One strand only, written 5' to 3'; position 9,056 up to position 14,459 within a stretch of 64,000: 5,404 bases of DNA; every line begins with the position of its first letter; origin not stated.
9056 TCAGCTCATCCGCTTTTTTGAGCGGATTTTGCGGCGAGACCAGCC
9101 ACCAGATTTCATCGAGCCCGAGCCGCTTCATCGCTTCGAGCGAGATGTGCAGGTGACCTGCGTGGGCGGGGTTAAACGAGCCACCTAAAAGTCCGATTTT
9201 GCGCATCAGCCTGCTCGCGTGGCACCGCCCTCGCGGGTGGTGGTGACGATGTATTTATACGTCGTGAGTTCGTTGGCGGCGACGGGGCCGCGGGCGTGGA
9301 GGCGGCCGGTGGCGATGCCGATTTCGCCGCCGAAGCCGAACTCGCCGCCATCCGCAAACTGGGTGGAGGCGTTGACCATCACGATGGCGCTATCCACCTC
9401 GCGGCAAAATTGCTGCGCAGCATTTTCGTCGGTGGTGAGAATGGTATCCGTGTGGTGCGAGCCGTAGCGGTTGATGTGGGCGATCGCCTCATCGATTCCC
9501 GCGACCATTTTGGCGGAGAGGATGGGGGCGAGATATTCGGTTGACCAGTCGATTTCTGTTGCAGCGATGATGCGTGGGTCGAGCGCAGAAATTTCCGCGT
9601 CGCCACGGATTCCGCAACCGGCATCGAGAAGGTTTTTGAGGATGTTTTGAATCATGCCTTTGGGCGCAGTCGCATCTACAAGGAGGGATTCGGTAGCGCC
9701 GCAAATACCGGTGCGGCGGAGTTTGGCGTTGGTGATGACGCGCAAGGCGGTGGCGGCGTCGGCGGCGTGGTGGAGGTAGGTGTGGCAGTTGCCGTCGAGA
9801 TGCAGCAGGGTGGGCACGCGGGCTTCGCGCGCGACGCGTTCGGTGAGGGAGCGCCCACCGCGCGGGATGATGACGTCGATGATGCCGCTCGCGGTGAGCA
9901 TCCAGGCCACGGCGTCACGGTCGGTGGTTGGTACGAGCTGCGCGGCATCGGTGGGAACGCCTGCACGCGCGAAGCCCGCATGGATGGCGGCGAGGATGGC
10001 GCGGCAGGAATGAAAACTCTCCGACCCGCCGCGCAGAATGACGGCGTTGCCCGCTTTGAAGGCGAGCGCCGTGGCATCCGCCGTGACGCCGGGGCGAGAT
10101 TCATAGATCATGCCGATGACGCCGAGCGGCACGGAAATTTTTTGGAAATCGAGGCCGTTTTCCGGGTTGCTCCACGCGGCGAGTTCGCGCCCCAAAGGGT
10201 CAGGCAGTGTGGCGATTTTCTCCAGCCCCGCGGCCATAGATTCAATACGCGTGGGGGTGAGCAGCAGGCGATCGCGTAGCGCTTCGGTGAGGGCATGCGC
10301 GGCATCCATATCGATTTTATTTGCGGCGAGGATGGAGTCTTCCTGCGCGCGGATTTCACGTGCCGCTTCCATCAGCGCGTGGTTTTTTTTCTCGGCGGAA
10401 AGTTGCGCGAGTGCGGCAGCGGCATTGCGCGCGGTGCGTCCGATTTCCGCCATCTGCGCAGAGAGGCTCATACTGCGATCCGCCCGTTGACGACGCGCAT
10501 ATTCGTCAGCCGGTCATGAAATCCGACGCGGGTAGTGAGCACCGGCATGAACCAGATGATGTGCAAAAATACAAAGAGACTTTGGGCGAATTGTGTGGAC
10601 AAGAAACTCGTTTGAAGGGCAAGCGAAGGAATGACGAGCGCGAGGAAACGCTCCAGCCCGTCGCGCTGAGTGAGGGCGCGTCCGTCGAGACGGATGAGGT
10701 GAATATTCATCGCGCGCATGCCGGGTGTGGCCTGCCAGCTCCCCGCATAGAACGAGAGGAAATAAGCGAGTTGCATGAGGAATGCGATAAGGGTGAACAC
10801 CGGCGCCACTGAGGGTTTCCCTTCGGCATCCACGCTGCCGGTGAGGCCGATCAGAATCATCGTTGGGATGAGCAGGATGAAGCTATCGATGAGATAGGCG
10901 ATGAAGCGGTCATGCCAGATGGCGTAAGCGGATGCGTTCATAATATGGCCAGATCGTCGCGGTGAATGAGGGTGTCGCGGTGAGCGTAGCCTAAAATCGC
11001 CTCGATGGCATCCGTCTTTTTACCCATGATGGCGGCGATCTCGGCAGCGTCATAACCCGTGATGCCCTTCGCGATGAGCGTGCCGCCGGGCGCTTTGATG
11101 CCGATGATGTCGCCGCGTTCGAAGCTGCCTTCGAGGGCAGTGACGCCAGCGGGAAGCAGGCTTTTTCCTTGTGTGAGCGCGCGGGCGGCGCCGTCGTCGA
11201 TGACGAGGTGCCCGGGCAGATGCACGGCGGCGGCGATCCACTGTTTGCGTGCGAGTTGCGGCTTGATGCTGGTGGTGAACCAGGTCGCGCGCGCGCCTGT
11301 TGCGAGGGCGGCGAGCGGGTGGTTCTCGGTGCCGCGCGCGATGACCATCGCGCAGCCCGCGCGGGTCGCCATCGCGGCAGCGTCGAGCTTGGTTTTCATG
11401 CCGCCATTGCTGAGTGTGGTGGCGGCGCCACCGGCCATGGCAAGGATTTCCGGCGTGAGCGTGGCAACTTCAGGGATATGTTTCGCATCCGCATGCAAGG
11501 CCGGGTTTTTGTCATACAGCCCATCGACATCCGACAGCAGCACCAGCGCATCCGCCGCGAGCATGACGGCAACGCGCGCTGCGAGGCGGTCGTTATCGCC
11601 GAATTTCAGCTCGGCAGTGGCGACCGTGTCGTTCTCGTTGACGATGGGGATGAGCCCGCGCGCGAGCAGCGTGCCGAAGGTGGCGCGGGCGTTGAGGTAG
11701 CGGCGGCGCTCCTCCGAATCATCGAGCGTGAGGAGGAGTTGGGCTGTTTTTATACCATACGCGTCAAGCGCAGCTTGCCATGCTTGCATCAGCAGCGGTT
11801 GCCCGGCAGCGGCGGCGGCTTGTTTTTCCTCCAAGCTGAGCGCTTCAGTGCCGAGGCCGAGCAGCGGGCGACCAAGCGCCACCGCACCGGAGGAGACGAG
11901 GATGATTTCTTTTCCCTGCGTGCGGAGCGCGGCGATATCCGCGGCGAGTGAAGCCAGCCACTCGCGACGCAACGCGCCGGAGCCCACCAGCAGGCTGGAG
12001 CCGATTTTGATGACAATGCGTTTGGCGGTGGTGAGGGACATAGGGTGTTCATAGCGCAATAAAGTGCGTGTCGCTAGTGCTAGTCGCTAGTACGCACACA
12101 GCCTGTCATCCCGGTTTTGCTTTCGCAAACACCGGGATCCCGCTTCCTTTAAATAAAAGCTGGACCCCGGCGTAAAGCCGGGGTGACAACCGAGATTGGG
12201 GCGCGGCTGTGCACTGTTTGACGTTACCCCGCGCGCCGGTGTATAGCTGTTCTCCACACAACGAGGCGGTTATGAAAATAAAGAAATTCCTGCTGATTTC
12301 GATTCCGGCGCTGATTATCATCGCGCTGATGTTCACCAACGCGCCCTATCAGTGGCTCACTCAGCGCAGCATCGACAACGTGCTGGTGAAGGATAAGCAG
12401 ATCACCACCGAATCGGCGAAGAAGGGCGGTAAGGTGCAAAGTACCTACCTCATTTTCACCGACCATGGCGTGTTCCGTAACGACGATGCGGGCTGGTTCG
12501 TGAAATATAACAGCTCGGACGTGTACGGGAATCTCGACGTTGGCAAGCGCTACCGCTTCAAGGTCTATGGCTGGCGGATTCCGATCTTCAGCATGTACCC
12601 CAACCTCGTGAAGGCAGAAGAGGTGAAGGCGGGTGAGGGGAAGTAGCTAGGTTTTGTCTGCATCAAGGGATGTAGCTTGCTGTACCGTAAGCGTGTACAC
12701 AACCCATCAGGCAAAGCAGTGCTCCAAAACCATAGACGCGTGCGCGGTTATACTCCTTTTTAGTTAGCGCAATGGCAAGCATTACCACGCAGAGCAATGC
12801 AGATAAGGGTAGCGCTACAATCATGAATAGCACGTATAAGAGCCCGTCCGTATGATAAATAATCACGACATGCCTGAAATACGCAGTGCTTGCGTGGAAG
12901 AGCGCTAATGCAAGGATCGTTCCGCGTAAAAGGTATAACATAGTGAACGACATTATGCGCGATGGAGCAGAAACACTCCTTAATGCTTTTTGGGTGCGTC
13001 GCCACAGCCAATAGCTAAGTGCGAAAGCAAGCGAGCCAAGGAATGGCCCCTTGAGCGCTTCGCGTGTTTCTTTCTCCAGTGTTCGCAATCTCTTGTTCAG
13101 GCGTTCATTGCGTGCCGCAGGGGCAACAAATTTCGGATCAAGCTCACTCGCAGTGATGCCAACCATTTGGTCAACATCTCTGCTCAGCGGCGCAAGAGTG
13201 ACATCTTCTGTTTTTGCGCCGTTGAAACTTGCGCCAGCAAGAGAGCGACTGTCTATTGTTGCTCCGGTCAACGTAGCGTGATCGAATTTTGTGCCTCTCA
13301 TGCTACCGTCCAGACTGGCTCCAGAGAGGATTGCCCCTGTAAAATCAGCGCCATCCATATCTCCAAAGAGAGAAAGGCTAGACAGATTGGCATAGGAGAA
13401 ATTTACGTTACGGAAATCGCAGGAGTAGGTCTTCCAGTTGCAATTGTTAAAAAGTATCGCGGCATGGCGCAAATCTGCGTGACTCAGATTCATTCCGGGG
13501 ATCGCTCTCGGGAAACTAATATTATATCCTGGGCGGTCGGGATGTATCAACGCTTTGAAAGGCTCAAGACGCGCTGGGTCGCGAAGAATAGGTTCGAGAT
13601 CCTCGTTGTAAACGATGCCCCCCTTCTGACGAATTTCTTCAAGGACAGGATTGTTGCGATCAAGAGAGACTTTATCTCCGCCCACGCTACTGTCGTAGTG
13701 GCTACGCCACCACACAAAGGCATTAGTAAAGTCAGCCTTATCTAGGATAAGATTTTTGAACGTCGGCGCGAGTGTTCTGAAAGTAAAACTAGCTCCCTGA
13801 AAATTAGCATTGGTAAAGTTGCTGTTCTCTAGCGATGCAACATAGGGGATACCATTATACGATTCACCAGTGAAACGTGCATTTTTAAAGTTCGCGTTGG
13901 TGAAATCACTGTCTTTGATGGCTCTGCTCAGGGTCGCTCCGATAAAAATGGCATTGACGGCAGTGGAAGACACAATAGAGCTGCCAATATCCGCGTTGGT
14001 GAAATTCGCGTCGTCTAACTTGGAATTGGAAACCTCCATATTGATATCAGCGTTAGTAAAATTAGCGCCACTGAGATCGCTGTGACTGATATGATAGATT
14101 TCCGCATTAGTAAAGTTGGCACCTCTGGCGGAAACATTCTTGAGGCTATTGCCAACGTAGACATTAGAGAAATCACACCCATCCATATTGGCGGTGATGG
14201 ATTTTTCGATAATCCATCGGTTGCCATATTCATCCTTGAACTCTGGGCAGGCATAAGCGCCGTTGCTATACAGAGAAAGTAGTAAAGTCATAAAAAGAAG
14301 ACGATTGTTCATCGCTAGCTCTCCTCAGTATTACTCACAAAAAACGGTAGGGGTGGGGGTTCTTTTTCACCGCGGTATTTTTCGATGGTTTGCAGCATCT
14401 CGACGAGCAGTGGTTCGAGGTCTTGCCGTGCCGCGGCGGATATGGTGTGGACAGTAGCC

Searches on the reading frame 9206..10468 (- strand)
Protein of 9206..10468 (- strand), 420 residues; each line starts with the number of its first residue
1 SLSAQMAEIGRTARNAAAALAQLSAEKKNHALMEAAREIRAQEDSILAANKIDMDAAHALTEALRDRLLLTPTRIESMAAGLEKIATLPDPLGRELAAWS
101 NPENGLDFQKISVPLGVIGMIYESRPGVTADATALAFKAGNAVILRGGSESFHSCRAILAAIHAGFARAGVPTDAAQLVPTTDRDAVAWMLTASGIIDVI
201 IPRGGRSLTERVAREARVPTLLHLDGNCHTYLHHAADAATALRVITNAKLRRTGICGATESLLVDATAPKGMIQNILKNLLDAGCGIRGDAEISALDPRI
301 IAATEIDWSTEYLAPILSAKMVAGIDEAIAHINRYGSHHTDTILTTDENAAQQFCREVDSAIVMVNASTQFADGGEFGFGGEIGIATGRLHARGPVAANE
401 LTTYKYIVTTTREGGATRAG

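Call 96: search_protein_families(library=pfam, proteins=[window:9206-10468:-], max_evalue=0.0001)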
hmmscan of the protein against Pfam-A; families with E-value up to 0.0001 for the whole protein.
window:9206-10468:- (420 aa): 1 family
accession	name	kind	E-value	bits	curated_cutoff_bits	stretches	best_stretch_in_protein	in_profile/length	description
PF00171.27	Aldedh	-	1.4e-23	83.7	23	2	4-276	29-289/461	Aldehyde dehydrogenase family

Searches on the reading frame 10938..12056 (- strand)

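Call 96: search_protein_families(library=pfam, proteins=[window:10938-12056:-], max_evalue=0.0001)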
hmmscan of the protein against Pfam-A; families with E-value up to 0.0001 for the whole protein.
window:10938-12056:- (372 aa): 2 families
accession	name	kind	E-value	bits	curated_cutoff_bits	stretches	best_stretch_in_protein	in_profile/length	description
PF00696.33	AA_kinase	-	5.9e-48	164.1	24.9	1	12-240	1-233/234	Amino acid kinase family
PF01472.26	PUA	-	3.9e-22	78.4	24.8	1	282-355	1-74/74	PUA domain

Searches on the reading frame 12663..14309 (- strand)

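Call 47: search_protein_families(library=pfam, proteins=[window:12663-14309:-], max_evalue=0.01)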
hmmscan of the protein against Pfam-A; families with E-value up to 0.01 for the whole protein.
window:12663-14309:- (548 aa): 3 families
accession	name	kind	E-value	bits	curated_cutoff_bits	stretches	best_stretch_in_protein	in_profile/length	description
PF00805.28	Pentapeptide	-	4.7e-22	77.6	20.2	2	317-350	2-36/40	Pentapeptide repeats (8 copies)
PF13599.13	Pentapeptide_4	-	1.6e-12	47.8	38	1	287-362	3-78/78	Pentapeptide repeat region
PF13576.12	Pentapeptide_3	-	4.3e-12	46.5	27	0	120-149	10-41/48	Pentapeptide repeats (9 copies)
